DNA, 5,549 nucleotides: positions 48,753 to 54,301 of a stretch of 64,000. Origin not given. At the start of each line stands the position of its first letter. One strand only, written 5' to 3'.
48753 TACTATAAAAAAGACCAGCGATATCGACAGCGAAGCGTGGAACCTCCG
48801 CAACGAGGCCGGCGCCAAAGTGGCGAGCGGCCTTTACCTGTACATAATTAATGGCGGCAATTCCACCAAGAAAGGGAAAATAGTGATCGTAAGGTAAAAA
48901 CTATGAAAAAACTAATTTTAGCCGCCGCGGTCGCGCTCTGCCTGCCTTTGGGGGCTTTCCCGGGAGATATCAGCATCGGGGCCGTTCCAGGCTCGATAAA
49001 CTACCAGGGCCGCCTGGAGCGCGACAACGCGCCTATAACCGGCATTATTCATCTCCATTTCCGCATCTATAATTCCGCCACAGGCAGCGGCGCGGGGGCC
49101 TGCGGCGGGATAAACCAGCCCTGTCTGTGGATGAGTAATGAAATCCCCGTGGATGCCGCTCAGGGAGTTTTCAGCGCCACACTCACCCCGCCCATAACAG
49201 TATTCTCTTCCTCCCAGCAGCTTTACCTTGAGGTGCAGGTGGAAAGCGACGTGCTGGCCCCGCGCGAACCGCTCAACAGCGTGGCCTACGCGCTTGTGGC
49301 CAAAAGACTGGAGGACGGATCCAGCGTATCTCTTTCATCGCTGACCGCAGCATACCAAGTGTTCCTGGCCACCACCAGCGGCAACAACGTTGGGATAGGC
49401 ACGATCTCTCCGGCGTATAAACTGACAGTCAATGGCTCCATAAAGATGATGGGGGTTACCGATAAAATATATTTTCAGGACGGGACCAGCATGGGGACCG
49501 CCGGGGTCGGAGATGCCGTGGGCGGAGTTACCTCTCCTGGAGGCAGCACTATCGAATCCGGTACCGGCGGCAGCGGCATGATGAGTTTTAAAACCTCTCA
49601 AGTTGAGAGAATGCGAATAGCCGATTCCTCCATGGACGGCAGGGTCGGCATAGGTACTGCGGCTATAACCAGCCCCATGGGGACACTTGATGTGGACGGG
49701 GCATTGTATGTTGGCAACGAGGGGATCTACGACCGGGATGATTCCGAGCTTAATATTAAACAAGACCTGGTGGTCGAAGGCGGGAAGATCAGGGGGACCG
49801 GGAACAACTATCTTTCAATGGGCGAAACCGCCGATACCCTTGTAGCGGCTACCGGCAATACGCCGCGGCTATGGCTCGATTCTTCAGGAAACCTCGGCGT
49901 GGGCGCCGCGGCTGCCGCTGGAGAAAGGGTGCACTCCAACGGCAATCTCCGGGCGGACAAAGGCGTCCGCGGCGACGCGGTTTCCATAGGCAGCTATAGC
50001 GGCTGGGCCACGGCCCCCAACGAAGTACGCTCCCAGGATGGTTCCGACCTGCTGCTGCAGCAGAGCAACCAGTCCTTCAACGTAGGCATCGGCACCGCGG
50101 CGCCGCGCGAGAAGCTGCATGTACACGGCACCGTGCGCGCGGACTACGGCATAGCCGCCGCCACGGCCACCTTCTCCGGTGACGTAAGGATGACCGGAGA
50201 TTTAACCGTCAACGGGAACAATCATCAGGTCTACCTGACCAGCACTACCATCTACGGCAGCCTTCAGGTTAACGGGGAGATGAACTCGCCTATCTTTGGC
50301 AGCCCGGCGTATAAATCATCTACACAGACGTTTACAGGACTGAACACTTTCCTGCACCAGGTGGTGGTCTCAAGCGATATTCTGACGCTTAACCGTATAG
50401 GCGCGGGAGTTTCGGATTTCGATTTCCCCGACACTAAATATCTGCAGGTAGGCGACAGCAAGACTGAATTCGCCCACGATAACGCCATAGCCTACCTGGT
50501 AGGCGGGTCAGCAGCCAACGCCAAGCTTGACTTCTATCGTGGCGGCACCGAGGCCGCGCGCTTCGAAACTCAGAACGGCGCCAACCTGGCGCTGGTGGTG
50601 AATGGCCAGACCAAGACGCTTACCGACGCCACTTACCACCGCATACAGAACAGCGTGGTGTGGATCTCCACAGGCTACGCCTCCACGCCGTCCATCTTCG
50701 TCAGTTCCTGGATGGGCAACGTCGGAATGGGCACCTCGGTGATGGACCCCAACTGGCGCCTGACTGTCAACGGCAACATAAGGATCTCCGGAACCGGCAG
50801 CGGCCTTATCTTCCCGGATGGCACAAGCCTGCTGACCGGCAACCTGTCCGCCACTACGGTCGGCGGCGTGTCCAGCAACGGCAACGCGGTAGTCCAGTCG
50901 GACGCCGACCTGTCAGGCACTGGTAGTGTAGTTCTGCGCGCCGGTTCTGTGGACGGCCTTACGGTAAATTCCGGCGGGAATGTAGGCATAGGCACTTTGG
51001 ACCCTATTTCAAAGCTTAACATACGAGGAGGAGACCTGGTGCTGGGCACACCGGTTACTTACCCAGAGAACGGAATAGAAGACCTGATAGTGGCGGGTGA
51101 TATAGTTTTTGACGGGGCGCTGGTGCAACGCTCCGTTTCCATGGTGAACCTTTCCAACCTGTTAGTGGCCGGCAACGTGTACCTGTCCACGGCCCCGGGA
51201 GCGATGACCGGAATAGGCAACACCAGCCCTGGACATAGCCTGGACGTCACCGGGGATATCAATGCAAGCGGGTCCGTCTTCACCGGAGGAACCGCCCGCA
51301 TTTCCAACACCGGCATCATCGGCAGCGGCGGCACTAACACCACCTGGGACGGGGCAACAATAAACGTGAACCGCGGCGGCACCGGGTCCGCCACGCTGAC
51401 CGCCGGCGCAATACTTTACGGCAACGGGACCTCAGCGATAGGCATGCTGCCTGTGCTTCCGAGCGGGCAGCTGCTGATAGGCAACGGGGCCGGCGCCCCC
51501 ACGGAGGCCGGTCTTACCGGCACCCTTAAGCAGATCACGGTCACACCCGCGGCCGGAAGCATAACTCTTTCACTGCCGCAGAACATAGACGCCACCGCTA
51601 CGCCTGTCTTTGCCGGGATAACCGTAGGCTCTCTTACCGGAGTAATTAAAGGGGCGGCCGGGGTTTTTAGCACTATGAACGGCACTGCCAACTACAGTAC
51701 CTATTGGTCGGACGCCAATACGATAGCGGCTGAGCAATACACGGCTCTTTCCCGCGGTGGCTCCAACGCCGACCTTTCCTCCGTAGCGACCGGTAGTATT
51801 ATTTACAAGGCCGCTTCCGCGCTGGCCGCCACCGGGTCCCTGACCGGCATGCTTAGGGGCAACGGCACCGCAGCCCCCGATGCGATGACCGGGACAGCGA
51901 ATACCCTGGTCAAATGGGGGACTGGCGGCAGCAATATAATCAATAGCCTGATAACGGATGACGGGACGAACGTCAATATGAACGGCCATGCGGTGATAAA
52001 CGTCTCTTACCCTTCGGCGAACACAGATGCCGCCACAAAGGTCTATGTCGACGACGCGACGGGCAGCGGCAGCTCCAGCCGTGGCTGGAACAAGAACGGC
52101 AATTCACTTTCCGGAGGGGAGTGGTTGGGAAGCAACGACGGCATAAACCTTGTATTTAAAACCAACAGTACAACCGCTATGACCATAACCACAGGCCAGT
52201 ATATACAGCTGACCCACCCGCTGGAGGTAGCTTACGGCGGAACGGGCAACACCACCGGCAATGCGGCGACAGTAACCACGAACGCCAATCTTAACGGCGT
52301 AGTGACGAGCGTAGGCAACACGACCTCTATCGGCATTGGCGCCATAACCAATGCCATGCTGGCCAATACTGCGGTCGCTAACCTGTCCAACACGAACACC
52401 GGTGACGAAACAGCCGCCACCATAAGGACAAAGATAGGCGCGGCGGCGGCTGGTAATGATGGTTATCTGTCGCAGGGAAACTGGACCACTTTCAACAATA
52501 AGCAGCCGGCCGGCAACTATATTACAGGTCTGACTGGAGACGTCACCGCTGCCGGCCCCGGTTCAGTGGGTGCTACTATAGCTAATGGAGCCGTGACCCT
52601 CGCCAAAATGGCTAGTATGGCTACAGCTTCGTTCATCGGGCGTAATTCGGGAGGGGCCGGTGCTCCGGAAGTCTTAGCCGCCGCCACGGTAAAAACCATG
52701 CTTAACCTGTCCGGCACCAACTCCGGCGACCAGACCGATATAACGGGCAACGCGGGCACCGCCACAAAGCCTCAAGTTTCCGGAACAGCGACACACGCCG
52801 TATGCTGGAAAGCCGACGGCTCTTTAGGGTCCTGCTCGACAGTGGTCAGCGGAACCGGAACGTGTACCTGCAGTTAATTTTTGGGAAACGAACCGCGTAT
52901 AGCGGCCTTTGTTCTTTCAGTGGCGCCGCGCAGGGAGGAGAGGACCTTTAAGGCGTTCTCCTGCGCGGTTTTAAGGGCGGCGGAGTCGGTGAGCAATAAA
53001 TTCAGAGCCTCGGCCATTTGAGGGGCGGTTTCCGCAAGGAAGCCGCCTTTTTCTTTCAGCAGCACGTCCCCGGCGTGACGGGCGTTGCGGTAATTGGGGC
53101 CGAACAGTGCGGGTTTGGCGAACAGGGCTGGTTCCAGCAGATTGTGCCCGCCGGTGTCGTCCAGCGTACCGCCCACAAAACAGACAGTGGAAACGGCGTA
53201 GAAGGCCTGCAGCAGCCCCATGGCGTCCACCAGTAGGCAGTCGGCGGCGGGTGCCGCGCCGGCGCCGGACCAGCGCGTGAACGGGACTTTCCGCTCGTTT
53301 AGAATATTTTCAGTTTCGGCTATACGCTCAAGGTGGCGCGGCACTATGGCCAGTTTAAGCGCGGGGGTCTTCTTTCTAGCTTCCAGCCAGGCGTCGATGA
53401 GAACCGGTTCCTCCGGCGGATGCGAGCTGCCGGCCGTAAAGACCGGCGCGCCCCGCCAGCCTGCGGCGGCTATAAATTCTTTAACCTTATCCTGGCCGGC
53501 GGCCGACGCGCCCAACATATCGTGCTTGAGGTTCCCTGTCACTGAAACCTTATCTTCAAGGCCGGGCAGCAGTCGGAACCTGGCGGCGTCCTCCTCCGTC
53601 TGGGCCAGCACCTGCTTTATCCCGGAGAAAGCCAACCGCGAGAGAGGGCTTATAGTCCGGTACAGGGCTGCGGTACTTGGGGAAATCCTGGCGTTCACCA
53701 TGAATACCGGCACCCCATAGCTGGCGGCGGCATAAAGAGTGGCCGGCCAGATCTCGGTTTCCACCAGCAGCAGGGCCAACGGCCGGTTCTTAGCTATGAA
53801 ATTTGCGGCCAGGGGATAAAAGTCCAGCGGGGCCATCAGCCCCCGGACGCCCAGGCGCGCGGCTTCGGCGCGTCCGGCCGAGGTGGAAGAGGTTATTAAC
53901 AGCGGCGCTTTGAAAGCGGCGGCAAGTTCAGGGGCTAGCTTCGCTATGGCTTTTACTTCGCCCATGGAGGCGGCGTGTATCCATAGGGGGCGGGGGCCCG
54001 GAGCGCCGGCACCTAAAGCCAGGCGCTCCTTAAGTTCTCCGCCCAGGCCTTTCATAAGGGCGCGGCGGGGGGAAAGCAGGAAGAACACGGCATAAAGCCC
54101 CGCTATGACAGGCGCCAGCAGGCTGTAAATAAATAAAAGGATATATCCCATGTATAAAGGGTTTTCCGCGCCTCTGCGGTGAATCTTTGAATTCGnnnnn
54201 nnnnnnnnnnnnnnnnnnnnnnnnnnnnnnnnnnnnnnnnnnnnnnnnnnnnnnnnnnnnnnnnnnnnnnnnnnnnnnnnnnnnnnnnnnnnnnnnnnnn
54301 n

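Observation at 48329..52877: Orphan phage-tail-fibre-like giant surface protein plus small FlgD-Ig/T9SS-CTD-like partner inserted between LPS core genes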

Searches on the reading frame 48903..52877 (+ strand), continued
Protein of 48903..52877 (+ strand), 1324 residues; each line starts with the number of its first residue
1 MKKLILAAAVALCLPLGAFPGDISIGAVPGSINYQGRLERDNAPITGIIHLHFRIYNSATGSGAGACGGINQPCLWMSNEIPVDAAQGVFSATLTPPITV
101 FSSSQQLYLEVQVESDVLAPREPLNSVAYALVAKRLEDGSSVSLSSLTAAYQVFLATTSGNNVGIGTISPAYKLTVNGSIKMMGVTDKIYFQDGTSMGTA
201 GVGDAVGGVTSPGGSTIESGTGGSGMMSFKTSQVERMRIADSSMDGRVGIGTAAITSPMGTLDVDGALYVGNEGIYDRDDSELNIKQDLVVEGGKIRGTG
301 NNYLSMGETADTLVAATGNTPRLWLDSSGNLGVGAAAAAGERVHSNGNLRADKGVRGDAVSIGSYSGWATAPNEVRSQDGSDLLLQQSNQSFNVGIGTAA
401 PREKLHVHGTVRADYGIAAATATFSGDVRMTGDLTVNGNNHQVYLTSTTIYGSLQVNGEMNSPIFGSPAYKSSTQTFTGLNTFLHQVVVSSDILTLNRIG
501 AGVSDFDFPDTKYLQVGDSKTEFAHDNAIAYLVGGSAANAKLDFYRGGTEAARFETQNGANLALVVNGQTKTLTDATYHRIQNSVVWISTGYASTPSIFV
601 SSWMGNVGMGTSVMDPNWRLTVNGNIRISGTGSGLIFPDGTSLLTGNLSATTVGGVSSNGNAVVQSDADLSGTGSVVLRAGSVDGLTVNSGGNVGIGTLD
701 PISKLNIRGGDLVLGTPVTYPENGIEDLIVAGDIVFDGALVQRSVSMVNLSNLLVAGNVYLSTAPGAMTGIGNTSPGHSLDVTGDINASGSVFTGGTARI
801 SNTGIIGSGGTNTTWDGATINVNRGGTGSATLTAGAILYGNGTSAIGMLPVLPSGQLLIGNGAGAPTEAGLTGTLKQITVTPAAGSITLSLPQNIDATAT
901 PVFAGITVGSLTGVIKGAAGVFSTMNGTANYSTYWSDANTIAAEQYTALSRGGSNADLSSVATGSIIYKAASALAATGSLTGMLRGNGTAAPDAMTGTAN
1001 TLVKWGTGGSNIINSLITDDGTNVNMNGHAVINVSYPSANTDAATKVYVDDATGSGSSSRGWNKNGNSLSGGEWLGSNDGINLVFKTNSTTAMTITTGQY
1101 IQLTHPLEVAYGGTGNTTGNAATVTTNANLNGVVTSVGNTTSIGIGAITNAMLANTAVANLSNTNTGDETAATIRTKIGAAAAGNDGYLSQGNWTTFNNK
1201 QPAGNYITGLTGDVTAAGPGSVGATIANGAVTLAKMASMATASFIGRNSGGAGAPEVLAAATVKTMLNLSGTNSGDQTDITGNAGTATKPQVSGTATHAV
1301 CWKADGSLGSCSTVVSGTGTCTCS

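Call 100: search_protein_families(library=pfam, proteins=[L060:446-2347:-, L060:2659-3975:-, L060:3997-5055:-, L060:10039-11535:-, L004:13646-15205:+, L004:15217-16494:+], max_evalue=0.001)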
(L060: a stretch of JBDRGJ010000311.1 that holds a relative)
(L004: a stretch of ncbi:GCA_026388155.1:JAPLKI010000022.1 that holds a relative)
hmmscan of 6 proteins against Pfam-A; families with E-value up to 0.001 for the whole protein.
L060:446-2347:- (633 aa): 5 families
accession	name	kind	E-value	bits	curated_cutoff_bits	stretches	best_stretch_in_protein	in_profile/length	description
PF13292.11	DXP_synthase_N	-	1.2e-106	356.4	21.2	1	4-275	1-274/274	1-deoxy-D-xylulose-5-phosphate synthase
PF02779.29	Transket_pyr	-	7e-50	169.5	27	1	313-473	3-171/174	Transketolase, pyrimidine binding domain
PF02780.25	Transketolase_C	-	6.9e-35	120.1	25.9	1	489-610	1-124/124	Transketolase, C-terminal domain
PF02775.26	TPP_enzyme_C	-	1.6e-07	31.7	21.9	1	107-181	21-89/151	Thiamine pyrophosphate enzyme, C-terminal TPP binding domain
PF00456.26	Transketolase_N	-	3.5e-07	29.9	22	1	130-179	138-188/334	Transketolase, thiamine diphosphate binding domain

L060:2659-3975:- (438 aa): 1 family
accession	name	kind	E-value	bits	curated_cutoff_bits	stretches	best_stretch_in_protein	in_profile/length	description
PF00348.22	polyprenyl_synt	-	1.6e-56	191.8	27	2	133-268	2-127/251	Polyprenyl synthetase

L060:3997-5055:- (352 aa): 0 families

L060:10039-11535:- (498 aa): 1 family
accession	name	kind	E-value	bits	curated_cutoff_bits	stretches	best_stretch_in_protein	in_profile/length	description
PF00209.24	SNF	-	2.2e-51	175.6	27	2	145-482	182-517/524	Sodium:neurotransmitter symporter family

L004:13646-15205:+ (519 aa): 1 family
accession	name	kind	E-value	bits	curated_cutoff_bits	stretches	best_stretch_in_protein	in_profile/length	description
PF03227.22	GILT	-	8e-11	42.6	22.4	1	31-111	2-86/107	Gamma interferon inducible lysosomal thiol reductase (GILT)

L004:15217-16494:+ (425 aa): 0 families

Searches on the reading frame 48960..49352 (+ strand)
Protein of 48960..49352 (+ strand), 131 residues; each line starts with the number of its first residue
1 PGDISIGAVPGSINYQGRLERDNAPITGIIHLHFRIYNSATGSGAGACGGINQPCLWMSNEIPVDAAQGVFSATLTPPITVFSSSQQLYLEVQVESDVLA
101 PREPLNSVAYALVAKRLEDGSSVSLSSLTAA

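Call 59: search_protein_representatives(alignment_id=A4)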
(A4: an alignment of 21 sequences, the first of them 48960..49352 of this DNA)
Query: 21 sequences, 121 profile positions. Proteins with E-value up to 0.001 (for the whole library): 25879; up to 1e-10: 2625; up to 1e-30: 37. The best 150 are listed.
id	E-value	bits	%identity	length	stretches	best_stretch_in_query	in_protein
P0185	2.5e-58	211.5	-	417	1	1-121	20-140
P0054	5.5e-58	210.5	-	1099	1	1-120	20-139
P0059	7.0e-57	206.9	-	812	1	1-121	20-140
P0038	1.2e-56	206.2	-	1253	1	1-120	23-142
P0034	3.0e-56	204.9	-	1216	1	1-121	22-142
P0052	7.5e-56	203.6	-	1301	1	1-120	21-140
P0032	1.6e-55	202.5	-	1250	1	1-121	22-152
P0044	1.8e-55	202.3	-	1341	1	1-120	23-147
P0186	6.2e-55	200.6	-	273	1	1-121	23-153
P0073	1.3e-54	199.6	-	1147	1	1-120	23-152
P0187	1.8e-54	199.1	-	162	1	1-120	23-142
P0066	4.4e-54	197.9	-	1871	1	1-121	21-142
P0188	3.2e-53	195.1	-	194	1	1-121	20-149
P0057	3.4e-53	195.0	-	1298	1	1-121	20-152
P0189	5.7e-53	194.3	-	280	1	1-120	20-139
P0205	1.5e-31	125.2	-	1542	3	8-102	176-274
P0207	2.0e-29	118.2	-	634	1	3-117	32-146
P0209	2.6e-28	114.6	-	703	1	5-120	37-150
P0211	3.1e-28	114.4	-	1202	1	3-118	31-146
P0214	6.0e-27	110.3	-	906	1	6-118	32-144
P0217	1.6e-26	108.9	-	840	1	6-119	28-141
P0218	2.6e-26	108.2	-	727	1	6-114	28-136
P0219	3.0e-26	108.0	-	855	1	6-120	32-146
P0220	3.7e-26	107.7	-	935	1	6-114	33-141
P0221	3.9e-26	107.7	-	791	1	6-117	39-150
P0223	5.8e-26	107.1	-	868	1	7-119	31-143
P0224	8.4e-26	106.6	-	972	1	5-117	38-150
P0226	1.3e-25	106.0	-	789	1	5-117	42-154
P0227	1.9e-25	105.4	-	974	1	5-118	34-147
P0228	2.5e-25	105.0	-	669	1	5-119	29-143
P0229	2.5e-25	105.0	-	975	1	6-115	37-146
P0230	2.9e-25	104.8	-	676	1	6-118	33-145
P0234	5.0e-25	104.1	-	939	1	6-116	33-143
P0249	1.2e-23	99.6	-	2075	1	2-119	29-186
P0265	5.7e-21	91.0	-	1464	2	8-102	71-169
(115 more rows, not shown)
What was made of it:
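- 48966..49307 (+): Giant protein, conserved beta-rich N-terminal domain (residues ~22-135; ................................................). In nearly all of the 150 listed hits the domain lies at about residues 20-150; a few carry it further in or in several copies (call 59).
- On MAT (mosaic adhesive trimer) fibre superfamily: The domain lies at about residues 20-150 in nearly all of the 150 listed hits, out of 25,879 relatives counted (call 59).
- It lies right after the signal peptide in nearly all of the 150 listed relatives, out of 25,879 representative proteins that match it (call 59). The protein has a Sec signal peptide and a bacterial N-domain present in tens of thousands of proteins (call 59).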

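Call 61: list_cluster_members(proteins=[P0205, P0207, P0209, P0211, P0214, P0217, P0220, P0224, P0249, P0265])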
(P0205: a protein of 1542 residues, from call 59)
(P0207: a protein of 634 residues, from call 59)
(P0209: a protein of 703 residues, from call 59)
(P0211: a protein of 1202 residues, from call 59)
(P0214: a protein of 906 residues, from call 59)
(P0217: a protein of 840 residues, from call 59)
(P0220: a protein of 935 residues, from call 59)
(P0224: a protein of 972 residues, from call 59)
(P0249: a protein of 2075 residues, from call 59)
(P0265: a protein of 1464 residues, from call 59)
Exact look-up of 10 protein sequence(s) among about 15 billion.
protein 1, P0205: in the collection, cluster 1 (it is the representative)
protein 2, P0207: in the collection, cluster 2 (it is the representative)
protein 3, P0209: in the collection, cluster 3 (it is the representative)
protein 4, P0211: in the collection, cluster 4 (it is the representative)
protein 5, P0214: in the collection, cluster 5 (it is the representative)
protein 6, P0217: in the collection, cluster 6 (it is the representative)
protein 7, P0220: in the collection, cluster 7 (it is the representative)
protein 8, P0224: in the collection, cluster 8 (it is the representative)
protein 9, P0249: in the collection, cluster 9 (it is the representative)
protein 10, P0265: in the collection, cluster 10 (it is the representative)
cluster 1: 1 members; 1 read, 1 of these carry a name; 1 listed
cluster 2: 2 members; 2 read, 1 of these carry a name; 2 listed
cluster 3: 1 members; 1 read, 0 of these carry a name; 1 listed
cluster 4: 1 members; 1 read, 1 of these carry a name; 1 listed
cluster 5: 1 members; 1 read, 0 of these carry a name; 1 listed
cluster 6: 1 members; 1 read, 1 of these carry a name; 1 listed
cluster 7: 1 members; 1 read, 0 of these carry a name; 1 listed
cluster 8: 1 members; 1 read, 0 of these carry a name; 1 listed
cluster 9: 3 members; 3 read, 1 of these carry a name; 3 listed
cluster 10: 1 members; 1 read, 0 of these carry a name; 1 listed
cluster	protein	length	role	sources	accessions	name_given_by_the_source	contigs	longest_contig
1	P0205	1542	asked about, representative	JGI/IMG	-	hypothetical protein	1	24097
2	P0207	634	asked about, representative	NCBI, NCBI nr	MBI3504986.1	MAG: hypothetical protein HY059_09110 [Proteobacteria bacterium] | hypothetical protein [Pseudomonadota bacterium]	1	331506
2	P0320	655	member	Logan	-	-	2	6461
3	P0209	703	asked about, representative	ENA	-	-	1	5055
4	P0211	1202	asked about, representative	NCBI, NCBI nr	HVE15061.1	MAG TPA: hypothetical protein VNI01_16825, partial [Elusimicrobiota bacterium] | hypothetical protein [Elusimicrobiota bacterium]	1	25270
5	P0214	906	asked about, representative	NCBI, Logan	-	-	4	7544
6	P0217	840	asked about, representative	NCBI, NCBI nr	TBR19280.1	hypothetical protein EPO15_14425 [bacterium] | MAG: hypothetical protein EPO15_14425 [bacterium]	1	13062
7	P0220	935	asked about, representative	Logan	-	-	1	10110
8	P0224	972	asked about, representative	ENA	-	-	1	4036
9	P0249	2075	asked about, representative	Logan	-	-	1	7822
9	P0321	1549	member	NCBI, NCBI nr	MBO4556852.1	MAG: hypothetical protein J5706_08835, partial [Elusimicrobiales bacterium] | hypothetical protein [Elusimicrobiales bacterium]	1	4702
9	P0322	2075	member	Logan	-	-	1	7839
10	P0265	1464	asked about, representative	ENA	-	-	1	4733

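Call 93: list_cluster_members(proteins=[P0218, P0219, P0221, P0223, P0226, P0227, P0228, P0229, P0230, P0234])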
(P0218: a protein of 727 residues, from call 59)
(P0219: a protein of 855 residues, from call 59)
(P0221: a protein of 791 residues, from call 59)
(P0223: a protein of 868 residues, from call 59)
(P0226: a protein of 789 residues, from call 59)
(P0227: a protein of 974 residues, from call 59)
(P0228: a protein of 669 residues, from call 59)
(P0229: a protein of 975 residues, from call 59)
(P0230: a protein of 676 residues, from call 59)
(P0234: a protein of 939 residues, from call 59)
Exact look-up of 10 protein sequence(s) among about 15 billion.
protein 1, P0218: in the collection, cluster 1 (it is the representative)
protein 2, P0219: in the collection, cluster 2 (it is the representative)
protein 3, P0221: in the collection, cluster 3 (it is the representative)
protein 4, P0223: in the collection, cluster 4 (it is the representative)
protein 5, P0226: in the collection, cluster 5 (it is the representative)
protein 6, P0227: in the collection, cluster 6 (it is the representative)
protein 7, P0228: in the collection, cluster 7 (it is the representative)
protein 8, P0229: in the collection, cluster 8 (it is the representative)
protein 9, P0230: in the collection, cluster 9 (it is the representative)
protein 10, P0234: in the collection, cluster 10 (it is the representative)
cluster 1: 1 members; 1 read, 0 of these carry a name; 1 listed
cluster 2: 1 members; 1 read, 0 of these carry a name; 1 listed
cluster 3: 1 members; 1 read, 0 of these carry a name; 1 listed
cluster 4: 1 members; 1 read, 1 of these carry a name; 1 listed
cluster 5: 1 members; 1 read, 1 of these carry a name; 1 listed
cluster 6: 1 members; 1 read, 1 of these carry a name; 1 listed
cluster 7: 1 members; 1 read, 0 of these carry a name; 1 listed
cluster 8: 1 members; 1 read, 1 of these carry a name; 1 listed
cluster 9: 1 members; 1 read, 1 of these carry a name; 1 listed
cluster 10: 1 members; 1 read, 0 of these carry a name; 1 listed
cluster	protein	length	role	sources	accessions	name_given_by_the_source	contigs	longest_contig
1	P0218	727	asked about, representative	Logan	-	-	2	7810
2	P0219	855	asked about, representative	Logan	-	-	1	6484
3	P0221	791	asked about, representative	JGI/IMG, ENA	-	-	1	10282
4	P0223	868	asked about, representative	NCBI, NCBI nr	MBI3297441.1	MAG: hypothetical protein HYZ75_04720 [Elusimicrobia bacterium] | hypothetical protein [Elusimicrobiota bacterium]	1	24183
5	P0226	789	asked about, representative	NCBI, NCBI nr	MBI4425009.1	MAG: hypothetical protein HY554_14855 [Elusimicrobia bacterium] | hypothetical protein [Elusimicrobiota bacterium]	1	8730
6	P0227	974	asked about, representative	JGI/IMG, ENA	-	hypothetical protein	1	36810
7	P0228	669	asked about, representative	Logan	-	-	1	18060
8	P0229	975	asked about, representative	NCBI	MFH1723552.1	MAG: hypothetical protein ABII00_02905 [Elusimicrobiota bacterium]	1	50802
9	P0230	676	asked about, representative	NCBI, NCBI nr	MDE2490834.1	MAG: hypothetical protein KGM24_08295 [Elusimicrobia bacterium] | hypothetical protein [Elusimicrobiota bacterium]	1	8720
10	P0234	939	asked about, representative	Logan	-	-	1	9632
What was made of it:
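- Tried and rejected: Cluster look-ups of 20 N-domain relatives, meant to find named Bdellovibrio members, returned mostly Elusimicrobiota MAG proteins (calls 61, 93).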

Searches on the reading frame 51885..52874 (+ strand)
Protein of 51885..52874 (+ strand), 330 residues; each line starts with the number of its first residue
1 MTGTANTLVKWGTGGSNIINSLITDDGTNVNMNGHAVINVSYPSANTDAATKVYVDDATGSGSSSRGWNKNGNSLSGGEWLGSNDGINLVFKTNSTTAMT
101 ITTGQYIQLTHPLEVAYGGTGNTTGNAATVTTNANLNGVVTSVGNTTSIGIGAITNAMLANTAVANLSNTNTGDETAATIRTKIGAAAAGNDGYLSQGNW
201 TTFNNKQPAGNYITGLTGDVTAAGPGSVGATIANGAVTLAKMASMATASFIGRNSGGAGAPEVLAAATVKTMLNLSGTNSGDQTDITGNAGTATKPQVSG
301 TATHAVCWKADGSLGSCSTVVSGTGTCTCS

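Call 87: search_protein_families(library=pfam, proteins=[window:51885-52874:+], max_evalue=0.05)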
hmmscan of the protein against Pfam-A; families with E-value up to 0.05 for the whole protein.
window:51885-52874:+ (330 aa): 0 families

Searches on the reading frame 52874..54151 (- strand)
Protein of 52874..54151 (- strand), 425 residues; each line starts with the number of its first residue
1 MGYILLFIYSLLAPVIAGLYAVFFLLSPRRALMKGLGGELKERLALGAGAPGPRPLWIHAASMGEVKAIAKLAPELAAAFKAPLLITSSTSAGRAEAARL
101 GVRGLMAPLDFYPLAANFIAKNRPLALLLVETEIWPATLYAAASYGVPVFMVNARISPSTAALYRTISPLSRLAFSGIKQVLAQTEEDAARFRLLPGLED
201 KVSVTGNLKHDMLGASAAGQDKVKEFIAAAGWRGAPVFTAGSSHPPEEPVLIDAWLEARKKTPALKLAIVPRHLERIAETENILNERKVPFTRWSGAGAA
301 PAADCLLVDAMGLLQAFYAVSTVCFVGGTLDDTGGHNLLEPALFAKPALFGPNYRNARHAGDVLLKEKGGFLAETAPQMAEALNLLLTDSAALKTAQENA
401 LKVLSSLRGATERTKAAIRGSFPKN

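Call 3: search_protein_families(library=pfam, proteins=[window:52874-54151:-], max_evalue=0.01)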
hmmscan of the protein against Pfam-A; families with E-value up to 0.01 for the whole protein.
window:52874-54151:- (425 aa): 1 family
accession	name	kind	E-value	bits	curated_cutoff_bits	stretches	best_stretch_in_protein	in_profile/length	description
PF04413.22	Glycos_transf_N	-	1.1e-43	149.3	23.9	1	40-211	3-178/179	3-Deoxy-D-manno-octulosonic-acid transferase (kdotransferase)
